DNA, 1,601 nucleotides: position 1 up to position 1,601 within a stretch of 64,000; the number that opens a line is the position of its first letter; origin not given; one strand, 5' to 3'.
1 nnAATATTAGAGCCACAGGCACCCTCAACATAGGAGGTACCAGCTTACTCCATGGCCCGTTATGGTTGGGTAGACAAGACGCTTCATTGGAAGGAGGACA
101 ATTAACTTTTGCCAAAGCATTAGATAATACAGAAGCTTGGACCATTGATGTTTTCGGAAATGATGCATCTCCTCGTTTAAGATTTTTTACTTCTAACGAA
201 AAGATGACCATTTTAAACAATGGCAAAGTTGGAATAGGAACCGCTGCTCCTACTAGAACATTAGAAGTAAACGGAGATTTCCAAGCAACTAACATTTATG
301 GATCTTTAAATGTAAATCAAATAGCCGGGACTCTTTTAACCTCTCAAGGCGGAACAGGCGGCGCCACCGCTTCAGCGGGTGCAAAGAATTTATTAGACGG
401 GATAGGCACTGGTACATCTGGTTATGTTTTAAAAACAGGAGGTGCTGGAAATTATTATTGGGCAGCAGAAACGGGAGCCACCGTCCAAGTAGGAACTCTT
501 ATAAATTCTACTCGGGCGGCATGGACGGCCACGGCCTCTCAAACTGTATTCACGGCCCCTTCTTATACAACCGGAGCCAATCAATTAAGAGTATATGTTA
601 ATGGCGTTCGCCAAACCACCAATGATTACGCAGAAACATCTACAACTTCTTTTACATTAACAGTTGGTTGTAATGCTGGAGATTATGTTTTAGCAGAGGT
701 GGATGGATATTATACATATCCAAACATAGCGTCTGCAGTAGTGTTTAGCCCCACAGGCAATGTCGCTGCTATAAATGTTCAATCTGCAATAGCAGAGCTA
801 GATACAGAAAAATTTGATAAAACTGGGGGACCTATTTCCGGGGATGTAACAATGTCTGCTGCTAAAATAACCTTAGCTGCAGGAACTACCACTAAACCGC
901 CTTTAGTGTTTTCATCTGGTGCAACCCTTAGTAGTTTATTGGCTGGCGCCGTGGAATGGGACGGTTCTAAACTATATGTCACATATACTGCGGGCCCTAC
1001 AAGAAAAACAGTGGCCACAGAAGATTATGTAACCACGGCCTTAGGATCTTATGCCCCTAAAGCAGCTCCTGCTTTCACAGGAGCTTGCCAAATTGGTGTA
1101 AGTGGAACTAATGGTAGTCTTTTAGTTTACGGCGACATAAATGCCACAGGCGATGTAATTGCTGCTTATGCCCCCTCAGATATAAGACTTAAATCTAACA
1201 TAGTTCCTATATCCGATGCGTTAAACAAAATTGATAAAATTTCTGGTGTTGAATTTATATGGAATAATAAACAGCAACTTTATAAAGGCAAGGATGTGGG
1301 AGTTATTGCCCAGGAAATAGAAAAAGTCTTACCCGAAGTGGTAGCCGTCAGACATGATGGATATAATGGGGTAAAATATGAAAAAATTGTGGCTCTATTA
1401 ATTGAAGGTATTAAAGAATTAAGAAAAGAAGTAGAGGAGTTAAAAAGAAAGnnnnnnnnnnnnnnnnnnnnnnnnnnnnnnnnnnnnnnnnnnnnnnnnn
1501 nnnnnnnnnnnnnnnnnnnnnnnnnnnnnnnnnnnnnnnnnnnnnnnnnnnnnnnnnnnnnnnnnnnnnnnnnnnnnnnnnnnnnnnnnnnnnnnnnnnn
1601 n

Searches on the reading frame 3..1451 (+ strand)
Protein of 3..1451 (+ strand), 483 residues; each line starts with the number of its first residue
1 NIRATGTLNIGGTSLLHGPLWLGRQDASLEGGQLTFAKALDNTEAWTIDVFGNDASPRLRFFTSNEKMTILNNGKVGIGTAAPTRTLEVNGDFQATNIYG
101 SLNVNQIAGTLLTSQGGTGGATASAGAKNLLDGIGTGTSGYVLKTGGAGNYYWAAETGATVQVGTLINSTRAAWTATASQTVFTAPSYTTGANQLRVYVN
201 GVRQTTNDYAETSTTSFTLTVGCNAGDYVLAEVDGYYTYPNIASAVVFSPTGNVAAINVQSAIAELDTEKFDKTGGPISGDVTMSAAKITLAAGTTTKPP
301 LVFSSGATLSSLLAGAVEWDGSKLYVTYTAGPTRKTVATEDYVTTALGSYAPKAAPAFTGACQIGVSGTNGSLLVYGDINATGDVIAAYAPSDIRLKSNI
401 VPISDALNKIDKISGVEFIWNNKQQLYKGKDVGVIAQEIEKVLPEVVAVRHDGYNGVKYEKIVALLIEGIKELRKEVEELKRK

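Call 60: search_protein_families(library=pfam, proteins=[window:3-1451:+], max_evalue=0.00001)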
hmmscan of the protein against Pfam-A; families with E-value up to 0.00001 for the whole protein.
window:3-1451:+ (483 aa): 1 family
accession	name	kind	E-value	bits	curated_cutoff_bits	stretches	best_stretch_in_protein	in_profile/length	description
PF13884.11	Peptidase_S74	-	5.6e-16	59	22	1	392-447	1-57/58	Chaperone of endosialidase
